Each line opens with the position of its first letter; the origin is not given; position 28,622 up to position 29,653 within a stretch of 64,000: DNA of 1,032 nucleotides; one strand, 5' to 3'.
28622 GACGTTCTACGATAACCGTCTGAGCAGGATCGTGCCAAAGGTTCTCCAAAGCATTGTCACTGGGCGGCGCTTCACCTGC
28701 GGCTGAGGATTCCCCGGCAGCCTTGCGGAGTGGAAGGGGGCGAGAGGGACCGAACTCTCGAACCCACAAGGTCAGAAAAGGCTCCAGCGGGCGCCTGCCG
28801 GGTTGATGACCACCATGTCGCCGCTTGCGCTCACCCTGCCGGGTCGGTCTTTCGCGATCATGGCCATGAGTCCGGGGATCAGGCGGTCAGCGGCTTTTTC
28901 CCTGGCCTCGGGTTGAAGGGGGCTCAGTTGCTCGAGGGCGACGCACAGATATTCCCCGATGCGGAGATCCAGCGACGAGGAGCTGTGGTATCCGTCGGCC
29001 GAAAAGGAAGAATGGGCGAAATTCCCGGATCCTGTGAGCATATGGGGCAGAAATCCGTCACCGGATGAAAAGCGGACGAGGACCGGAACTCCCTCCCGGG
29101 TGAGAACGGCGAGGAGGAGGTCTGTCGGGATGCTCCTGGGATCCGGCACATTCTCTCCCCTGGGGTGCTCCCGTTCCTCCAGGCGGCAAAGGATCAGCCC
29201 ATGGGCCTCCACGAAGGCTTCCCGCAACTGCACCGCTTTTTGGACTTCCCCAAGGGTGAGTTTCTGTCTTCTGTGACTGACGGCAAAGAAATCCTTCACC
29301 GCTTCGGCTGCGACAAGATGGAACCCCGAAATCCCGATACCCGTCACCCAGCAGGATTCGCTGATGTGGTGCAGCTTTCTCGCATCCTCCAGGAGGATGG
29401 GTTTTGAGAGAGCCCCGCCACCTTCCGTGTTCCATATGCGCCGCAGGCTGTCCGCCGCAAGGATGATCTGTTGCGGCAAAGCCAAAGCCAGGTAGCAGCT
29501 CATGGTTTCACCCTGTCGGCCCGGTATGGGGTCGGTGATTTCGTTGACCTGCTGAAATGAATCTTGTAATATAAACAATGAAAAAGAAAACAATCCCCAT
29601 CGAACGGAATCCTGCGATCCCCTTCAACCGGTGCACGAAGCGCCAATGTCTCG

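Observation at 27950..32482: Amidoligase_2 + three Ntn-type hydrolases + Cys-rich small ORFs: candidate uncharacterised amide-ligation / tagging system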

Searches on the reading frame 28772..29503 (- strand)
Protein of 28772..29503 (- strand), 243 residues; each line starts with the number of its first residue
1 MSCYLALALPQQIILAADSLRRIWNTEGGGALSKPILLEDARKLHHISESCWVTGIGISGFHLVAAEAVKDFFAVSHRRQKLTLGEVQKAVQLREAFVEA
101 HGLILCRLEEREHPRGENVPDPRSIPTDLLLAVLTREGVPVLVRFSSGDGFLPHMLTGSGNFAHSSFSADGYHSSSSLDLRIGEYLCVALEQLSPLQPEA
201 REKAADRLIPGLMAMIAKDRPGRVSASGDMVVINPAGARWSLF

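Call 3: search_protein_families(library=pfam, proteins=[window:28772-29503:-], max_evalue=0.1)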
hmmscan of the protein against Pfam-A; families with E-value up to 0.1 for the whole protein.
window:28772-29503:- (243 aa): 0 families

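Call 5: search_protein_families(library=ncbifam, proteins=[window:28772-29503:-], max_evalue=0.1)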
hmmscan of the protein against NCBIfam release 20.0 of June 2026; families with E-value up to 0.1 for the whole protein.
window:28772-29503:- (243 aa): 0 families

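Call 6: search_protein_families(library=padloc, proteins=[window:28772-29503:-], max_evalue=0.1)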
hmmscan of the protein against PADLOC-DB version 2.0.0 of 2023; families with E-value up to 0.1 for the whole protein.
window:28772-29503:- (243 aa): 0 families

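Call 7: search_solved_structures(query=window:28772-29503:-, max_evalue=10)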
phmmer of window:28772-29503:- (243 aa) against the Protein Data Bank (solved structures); distinct sequences matched with E-value up to 10: 8.
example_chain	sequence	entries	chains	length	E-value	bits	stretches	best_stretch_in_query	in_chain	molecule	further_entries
8t7j_A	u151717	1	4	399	0.024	17.5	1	181-238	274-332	Putative selenocysteine synthase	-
7dr6_A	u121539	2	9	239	0.22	14.3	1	69-120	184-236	Proteasome activator complex subunit 2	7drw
7nao_d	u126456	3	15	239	0.22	14.3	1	69-120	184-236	Proteasome activator complex subunit 2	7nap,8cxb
8p0t_I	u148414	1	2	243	0.37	13.5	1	35-60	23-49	proteasome endopeptidase complex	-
8oix_I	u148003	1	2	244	0.38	13.5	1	35-60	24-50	proteasome endopeptidase complex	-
6hhc_H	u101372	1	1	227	0.98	12.2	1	52-85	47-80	FXIA ANTIBODY FAB HEAVY CHAIN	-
9dq3_H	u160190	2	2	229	1.3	11.8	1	52-85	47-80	mipi.4 heavy chain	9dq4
5msk_A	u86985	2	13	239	1.6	11.4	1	69-120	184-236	Proteasome activator complex subunit 2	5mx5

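Call 8: find_homologous_proteins(query=window:28772-29503:-, max_evalue=0.001)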
Query window:28772-29503:- (243 aa): 2 proteins with E <= 0.001 among 1128 candidates.
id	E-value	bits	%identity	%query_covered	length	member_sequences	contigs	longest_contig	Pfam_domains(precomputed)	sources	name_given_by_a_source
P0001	1.2e-153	528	99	100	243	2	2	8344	-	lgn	-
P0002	1.3e-66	243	51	100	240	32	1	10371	-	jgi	-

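Call 10: find_encoding_contigs(protein=P0002, flank=10000)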
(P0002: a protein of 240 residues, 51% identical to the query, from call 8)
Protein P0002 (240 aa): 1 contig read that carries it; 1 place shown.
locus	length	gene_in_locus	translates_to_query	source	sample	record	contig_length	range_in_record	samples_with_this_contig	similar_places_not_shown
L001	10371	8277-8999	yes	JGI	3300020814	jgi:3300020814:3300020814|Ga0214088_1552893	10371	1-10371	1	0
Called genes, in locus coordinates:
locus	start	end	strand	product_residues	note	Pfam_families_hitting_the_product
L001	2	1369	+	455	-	?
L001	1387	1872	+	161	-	-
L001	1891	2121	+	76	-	-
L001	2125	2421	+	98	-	-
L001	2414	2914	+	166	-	-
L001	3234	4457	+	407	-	PF00753:Lactamase_B, PF23023:Anti-Pycsar_Apyc1 (weak), PF00515:TPR_1 (faint), PF07719:TPR_2 (faint), PF13432:TPR_16 (faint), PF14559:TPR_19 (faint)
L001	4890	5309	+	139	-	-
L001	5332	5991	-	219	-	PF13230:GATase_4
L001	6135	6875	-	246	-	PF13230:GATase_4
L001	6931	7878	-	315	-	PF12224:Amidoligase_2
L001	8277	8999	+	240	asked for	-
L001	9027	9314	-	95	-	-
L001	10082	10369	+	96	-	?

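Call 11: find_encoding_contigs(protein=P0001, flank=10000)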
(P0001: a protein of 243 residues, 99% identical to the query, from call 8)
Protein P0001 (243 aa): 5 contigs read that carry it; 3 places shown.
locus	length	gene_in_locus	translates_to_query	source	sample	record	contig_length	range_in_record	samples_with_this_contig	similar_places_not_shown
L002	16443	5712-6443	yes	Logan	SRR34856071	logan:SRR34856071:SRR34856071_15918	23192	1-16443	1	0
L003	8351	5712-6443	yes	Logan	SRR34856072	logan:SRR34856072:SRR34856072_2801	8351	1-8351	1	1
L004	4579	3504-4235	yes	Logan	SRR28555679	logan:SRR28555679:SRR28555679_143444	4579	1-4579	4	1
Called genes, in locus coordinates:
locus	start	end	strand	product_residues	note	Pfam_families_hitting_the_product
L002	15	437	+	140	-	-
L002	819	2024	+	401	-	PF00753:Lactamase_B, PF23023:Anti-Pycsar_Apyc1 (weak), PF12706:Lactamase_B_2 (faint), PF13371:TPR_9 (faint), PF00515:TPR_1 (faint), PF07719:TPR_2 (faint), PF13424:TPR_12 (faint), PF13432:TPR_16 (faint), +2 more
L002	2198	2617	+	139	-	PF00072:Response_reg (weak)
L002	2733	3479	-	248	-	PF13230:GATase_4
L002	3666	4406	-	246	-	PF13230:GATase_4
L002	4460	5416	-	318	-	PF12224:Amidoligase_2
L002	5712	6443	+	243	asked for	-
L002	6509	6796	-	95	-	-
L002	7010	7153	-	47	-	-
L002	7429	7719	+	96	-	PF08734:GYD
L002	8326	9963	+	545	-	PF00501:AMP-binding, PF13193:AMP-binding_C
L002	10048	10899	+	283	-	PF00753:Lactamase_B, PF12706:Lactamase_B_2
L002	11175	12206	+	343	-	PF01136:Peptidase_U32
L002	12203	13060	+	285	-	PF00005:ABC_tran, PF13401:AAA_22 (weak), PF13304:AAA_21 (faint)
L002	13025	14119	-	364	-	PF01075:Glyco_transf_9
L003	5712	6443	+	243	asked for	-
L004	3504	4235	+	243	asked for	-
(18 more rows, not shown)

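Call 20: predict_structure(alignment_id=A1)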
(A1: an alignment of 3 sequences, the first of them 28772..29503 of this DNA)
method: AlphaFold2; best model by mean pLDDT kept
length: 243 residues; sequences in the alignment: 3
mean_pLDDT: 34.9   pTM: 0.24
mean pLDDT of the five models: 34.9, 33.5, 33.4, 32.7, 32.5
residues with pLDDT >= 90: 0; 70-90: 0; 50-70: 3; < 50: 240
segments of 3 or more residues with pLDDT < 50: 1-176, 178-194, 198-243
pLDDT, mean of each block of 10 residues (from residue 1): 29 31 32 33 34 32 36 31 35 37 38 37 33 32 32 25 25 38 45 48 45 44 35 30 32
secondary structure, 60 per line:
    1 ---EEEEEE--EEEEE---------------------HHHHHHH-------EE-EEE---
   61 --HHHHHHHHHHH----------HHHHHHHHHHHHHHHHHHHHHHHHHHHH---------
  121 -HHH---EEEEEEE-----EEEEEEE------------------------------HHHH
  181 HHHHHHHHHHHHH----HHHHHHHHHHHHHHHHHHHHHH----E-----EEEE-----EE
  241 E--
elements in order: E4-9 E12-16 H38-44 E55-57 H63-73 H84-111 E128-134 E140-146 H177-193 H198-219 E230-233 E239-241

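Call 22: search_protein_representatives(alignment_id=A1)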
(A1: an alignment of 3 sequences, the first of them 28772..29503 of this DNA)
Query: 3 sequences, 243 profile positions. Proteins with E-value up to 0.001 (for the whole library): 21; up to 1e-10: 15; up to 1e-30: 8. The best 21 are listed.
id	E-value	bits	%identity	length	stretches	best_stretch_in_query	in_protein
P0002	2.2e-135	466.2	-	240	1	1-243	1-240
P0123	2.0e-50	188.1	-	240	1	1-243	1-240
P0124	7.1e-48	179.7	-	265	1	1-243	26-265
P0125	1.7e-47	178.4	-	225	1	17-243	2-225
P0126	8.8e-45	169.6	-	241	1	1-243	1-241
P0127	3.2e-44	167.7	-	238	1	1-243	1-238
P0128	7.2e-43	163.3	-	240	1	1-243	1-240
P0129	2.1e-39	152.0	-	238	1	1-243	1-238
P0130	1.5e-24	103.3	-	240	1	1-243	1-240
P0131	1.5e-23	100.1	-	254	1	2-243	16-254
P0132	1.6e-17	80.3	-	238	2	1-64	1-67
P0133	4.3e-14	69.1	-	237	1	1-243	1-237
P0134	4.4e-14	69.0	-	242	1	1-243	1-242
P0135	1.3e-13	67.5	-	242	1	1-243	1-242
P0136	8.9e-13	64.8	-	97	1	143-243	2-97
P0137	3.3e-06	43.3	-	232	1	1-234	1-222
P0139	4.0e-06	43.0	-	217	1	38-240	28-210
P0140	1.3e-05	41.3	-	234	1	1-240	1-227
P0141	1.5e-05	41.1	-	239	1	1-239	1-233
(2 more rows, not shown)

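Call 24: find_homologous_proteins(query=A3, max_evalue=0.001)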
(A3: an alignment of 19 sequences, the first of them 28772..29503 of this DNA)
Query A3 (19 sequences) (243 aa, profile of the alignment): 8 proteins with E <= 0.001 among 8000 candidates.
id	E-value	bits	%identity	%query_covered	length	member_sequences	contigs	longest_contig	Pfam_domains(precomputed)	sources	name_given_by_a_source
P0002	2.6e-87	310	51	100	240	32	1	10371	-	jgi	-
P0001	2.3e-77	278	99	100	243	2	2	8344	-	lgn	-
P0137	1.5e-58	216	24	100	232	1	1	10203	PF00227.32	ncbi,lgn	ncbi:MAG: hypothetical protein V1762_02385 [Nitrospirota bacterium]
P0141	1.1e-53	200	24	98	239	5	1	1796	-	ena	-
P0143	2.8e-53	199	25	67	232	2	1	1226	-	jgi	-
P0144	2.4e-51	193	26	96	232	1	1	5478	-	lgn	-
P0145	2.4e-51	193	26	96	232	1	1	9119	-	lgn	-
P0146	8.2e-48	181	22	93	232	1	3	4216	-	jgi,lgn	jgi:hypothetical protein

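Call 25: search_solved_structures(query=A3, max_evalue=10, show_alignments=3)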
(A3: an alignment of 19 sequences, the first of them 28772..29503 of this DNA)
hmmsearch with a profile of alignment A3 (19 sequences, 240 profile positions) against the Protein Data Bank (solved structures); distinct sequences matched with E-value up to 10: 29.
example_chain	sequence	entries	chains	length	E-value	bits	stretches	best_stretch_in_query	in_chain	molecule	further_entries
9rla_I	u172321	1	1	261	0.0013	21.6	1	7-66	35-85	Proteasome subunit beta type-2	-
8p0t_I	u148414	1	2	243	0.076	15.8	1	33-60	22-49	proteasome endopeptidase complex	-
8oix_I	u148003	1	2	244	0.076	15.8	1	33-60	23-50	proteasome endopeptidase complex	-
1g0u_H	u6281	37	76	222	0.1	15.4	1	10-60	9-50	PROTEASOME COMPONENT PUP1 | 20S PROTEASOME | proteasome endopeptidase complex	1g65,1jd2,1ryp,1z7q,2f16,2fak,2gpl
6fvt_i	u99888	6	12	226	0.11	15.3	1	10-62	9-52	Proteasome subunit beta type-2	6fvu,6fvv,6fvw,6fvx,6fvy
5bxl_H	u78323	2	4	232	0.11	15.3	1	10-66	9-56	Proteasome subunit beta type-2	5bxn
1fnt_I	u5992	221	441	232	0.11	15.2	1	10-62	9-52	PROTEASOME COMPONENT PUP1 | Proteasome subunit beta type-2 | Proteasome endopeptidase complex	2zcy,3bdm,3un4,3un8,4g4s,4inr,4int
9ey9_H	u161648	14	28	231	0.11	15.2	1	10-62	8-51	proteasome endopeptidase complex | Proteasome subunit beta type-2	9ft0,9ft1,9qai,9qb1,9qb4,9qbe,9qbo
5fg9_H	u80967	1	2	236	0.12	15.2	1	10-62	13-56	Proteasome subunit beta type-2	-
5fg7_H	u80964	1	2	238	0.12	15.1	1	10-61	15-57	Proteasome subunit beta type-2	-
5fgi_H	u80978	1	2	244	0.13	15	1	10-61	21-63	Proteasome subunit beta type-2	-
4y9y_H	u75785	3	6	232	0.16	14.8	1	10-66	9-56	Proteasome subunit beta type-2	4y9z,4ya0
10mt_I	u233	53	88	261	0.16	14.8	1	10-62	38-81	Proteasome subunit beta type-2 | Proteasome component PUP1 | Proteasome endopeptidase complex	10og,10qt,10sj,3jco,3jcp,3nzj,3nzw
4y8r_H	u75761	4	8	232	0.16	14.8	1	10-66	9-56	Proteasome subunit beta type-2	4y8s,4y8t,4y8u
8rvo_I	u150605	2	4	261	0.16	14.7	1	10-62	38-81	Proteasome subunit beta type-2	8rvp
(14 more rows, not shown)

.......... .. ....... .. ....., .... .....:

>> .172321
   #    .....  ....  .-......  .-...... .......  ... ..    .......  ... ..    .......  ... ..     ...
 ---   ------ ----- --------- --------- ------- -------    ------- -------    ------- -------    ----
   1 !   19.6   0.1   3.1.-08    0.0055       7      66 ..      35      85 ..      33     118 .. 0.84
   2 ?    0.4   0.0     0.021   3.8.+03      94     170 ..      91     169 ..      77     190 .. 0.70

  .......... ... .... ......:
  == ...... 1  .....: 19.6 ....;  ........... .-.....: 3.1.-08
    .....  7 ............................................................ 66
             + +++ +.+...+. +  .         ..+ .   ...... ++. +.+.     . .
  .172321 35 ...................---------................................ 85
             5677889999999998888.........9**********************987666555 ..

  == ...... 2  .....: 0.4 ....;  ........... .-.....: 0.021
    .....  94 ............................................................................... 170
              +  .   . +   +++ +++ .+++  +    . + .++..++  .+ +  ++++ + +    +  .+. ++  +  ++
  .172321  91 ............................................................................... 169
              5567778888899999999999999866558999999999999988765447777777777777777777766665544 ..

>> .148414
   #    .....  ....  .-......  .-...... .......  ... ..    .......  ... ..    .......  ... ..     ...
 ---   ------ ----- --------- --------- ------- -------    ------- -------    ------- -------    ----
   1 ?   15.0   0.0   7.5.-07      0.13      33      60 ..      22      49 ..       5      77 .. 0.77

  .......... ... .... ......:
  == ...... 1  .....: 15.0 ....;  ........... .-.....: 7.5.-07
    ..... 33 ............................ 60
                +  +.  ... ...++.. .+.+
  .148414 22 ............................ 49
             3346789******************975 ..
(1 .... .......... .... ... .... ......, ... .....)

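Call 28: search_protein_families(library=pfam, alignment_id=A4, max_evalue=1)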
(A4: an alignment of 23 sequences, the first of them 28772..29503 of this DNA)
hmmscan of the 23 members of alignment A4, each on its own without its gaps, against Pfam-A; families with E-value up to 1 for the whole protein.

A. member 1, window:28772-29503:- (243 aa): 0 families

B. families by the number of members that match (of 23 scanned): 6 families
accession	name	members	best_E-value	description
PF00227.31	Proteasome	8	1.1e-05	Proteasome subunit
PF20687.2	CsoSCA_N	1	0.084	Carboxysome Shell Carbonic Anhydrase, N-terminal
PF00900.26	Ribosomal_S4e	1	0.15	Ribosomal family S4e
PF09850.14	DotU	1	0.17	Type VI secretion system protein DotU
PF23921.1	DUF7260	1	0.27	Domain of unknown function (DUF7260)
PF11716.13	MDMPI_N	1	0.34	Mycothiol maleylpyruvate isomerase N-terminal domain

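Call 31: find_encoding_contigs(protein=P0137, flank=10000)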
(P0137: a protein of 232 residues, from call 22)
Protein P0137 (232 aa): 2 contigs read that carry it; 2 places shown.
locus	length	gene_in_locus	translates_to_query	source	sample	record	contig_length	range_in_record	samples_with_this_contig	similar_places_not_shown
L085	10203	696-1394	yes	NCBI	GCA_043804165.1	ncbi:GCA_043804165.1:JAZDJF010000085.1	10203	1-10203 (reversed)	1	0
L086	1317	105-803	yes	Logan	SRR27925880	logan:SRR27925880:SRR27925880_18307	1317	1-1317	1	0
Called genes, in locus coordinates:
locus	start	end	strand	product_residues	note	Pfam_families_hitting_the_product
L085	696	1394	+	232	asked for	PF00227:Proteasome (faint)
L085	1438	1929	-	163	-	-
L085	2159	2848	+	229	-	-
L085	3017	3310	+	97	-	PF01817:CM_2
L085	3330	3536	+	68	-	-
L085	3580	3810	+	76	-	-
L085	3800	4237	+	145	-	-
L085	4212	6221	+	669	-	PF20720:nSTAND3 (weak)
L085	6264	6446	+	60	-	PF12728:HTH_17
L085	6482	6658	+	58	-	PF12728:HTH_17 (weak), PF13411:MerR_1 (weak)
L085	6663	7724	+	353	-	PF24624:Int_N, PF13102:Phage_int_SAM_5 (weak), PF00589:Phage_integrase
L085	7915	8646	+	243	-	PF24481:CT398_CC, PF02591:Zn_ribbon_9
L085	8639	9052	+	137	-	PF00075:RNase_H, PF13456:RVT_3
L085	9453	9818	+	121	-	PF07238:PilZ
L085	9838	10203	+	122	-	?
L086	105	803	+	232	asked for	PF00227:Proteasome (faint)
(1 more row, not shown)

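Call 33: predict_structure(alignment_id=A4)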
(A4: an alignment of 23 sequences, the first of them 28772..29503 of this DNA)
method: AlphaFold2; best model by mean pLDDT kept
length: 243 residues; sequences in the alignment: 23
mean_pLDDT: 88.5   pTM: 0.87
mean pLDDT of the five models: 88.5, 88.3, 88.1, 88.0, 86.5
residues with pLDDT >= 90: 173; 70-90: 35; 50-70: 29; < 50: 6
segments of 3 or more residues with pLDDT < 50: 26-30
pLDDT, mean of each block of 10 residues (from residue 1): 93 95 54 56 89 92 94 91 97 97 90 63 90 98 96 98 85 71 97 97 97 95 92 97 93
secondary structure, 60 per line:
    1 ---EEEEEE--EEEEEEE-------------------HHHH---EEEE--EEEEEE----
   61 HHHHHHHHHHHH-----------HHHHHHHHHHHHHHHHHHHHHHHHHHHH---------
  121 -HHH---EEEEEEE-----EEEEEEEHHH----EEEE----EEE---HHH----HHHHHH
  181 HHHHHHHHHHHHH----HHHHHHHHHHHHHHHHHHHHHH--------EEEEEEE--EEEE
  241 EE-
elements in order: E4-9 E12-18 H38-41 E45-48 E51-56 H61-72 H84-111 E128-134 E140-146 E154-157 E162-164 H175-193 H198-219 E228-234 E237-242

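Call 36: fold_search(model_id=the predicted structure, library=pdb)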
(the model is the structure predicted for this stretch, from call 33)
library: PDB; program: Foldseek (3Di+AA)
matches with E <= 10: 1200; with E <= 0.001: 853
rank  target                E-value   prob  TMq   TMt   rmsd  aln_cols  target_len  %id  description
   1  5le5_J                3.5e-08  1.00  0.51  0.62   8.3       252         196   15  Native human 20S proteasome at 1.8 Angstrom (released 2016-08-17)
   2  8fz5_K                5.2e-08  1.00  0.51  0.61   8.2       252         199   15  The PI31-free Bovine 20S proteasome (released 2023-07-05)
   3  8ysx_T                5.5e-08  1.00  0.51  0.62   8.2       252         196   15  canine immunoproteasome 20S subunit in complex with compound 2 (released 2024-07-31)
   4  5lf6_J                6.2e-08  1.00  0.50  0.60   8.3       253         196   15  Human 20S proteasome complex with Z-LLY-ketoaldehyde at 2.1 Angstrom (released 2016-08-17)
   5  9rlt_Y                1.0e-07  1.00  0.48  0.58   8.0       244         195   11  dimerised 13S-13S+Beta5 proteasome precursor complexes (released 2026-03-18)
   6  8azk_K                1.1e-07  1.00  0.51  0.61   7.8       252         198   14  Bovine 20S proteasome, untreated (released 2024-03-20)
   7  1iru_K                1.2e-07  1.00  0.51  0.61   8.2       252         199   16  Crystal Structure of the mammalian 20S proteasome at 2.75 A resolution (released 2002-05-22)
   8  7dr6_I                1.3e-07  1.00  0.47  0.56   8.6       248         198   16  PA28alpha-beta in complex with immunoproteasome (released 2021-01-20)
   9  8adn_J                1.6e-07  1.00  0.50  0.62   7.1       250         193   14  Vairimorpha necatrix 20S proteasome from spores (released 2022-11-23)
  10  7ls6_K                1.6e-07  1.00  0.50  0.61   7.6       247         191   12  Cryo-EM structure of Pre-15S proteasome core particle assembly intermediate purified from Pre3-1 proteasome mutant (G3 (released 2021-04-14)
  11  3unb_J                1.8e-07  1.00  0.49  0.60   8.4       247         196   16  Mouse constitutive 20S proteasome in complex with PR-957 (released 2012-02-29)
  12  8rvo_K                1.8e-07  1.00  0.50  0.61   7.5       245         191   11  Proteasomal late precursor complex from pre1-1, state 1 (released 2024-09-11)
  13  6e5b_X                2.3e-07  1.00  0.53  0.64   6.5       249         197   14  Human Immunoproteasome 20S particle in complex with compound 1 (released 2019-09-11)
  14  8rvl_1                2.7e-07  1.00  0.53  0.60   7.2       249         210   14  Proteasomal late precursor complex from pre1-1 (released 2024-09-11)
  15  8t08_M                3.0e-07  1.00  0.51  0.60   7.4       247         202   13  Preholo-Proteasome from Pre1-1 Pre4-1 Double Mutant (released 2023-09-06)
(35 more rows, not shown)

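Call 37: find_related_loci(query=A5, collection=metagenome_contigs, flank=8000)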
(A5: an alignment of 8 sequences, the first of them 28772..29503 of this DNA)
Query A5 (243 aa) in metagenome_contigs; peptide patterns used: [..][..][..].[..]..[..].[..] (x = any residue, [..] = any of these).
46 stretches matched a pattern; 1 encode a relative of the query (tblastn E <= 1e-3); 1 distinct loci.
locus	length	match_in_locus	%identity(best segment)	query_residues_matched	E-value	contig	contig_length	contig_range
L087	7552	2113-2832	29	1-243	1e-27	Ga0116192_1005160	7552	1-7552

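Call 38: find_encoding_contigs(protein=P0123, flank=8000, max_places=3)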
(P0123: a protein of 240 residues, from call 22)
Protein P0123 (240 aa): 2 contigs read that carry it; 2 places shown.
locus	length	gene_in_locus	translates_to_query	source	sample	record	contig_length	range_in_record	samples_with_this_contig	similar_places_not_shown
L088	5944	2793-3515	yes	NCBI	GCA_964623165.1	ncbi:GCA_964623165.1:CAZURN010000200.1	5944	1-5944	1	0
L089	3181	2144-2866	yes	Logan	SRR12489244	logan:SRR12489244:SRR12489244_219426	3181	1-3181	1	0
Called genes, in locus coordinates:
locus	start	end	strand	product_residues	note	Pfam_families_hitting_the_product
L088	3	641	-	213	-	?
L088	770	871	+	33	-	-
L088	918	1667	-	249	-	PF13230:GATase_4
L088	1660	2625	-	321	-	PF12224:Amidoligase_2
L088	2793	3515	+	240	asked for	-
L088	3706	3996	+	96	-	-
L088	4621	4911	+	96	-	PF08734:GYD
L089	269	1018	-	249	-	PF13230:GATase_4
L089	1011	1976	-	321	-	PF12224:Amidoligase_2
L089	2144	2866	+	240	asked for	-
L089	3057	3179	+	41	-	?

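Call 40: find_encoding_contigs(protein=P0126, flank=8000, max_places=2)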
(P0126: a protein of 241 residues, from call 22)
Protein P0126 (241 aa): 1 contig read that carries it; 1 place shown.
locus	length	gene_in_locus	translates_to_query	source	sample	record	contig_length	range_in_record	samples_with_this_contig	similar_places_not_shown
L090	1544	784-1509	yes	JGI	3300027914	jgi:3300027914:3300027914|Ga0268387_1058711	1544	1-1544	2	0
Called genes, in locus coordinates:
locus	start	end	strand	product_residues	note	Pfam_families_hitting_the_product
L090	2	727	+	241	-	?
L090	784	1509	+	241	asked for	-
